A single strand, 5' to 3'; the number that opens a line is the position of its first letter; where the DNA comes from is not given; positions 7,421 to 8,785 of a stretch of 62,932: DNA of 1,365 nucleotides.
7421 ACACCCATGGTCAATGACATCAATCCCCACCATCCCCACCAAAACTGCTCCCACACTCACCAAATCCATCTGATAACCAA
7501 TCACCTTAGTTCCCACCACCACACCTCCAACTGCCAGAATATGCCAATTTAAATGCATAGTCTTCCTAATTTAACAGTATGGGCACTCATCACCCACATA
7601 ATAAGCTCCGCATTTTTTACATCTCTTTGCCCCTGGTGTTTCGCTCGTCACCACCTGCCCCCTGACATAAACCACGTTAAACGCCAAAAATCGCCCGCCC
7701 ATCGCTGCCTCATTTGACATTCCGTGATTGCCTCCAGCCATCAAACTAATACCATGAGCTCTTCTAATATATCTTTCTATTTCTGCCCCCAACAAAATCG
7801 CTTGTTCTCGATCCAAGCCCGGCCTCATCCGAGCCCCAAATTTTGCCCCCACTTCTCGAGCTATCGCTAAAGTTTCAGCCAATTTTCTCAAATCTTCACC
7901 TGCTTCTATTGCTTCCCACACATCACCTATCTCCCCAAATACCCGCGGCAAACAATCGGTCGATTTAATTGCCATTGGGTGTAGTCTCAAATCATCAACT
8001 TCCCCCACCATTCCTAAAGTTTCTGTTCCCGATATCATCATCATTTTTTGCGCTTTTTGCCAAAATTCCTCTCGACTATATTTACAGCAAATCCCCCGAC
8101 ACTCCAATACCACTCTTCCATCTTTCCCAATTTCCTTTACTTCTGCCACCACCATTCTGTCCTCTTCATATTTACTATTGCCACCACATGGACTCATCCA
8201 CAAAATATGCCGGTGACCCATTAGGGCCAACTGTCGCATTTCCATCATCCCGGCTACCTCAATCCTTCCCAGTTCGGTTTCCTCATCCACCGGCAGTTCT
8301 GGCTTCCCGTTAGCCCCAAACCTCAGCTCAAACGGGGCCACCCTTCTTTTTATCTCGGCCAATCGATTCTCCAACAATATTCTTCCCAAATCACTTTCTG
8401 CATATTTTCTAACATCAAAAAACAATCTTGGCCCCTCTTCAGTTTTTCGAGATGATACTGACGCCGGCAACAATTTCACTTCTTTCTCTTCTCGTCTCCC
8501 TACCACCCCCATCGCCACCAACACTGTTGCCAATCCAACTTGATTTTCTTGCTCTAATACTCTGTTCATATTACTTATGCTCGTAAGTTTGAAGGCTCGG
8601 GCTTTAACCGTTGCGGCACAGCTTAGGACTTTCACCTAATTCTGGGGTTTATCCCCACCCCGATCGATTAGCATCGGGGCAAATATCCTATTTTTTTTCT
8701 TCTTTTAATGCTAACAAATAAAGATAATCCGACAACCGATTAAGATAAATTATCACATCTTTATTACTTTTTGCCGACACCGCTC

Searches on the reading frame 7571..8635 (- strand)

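Call 8: search_protein_families(library=pfam, proteins=[window:7571-8635:-], max_evalue=0.1)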
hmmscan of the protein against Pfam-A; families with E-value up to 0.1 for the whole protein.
window:7571-8635:- (354 aa): 1 family
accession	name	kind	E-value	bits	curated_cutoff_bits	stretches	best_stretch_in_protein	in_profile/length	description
PF25274.1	MJ0548_C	-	0.021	15.5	27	0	25-98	9-86/97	Connectase MJ0548-like, C-terminal domain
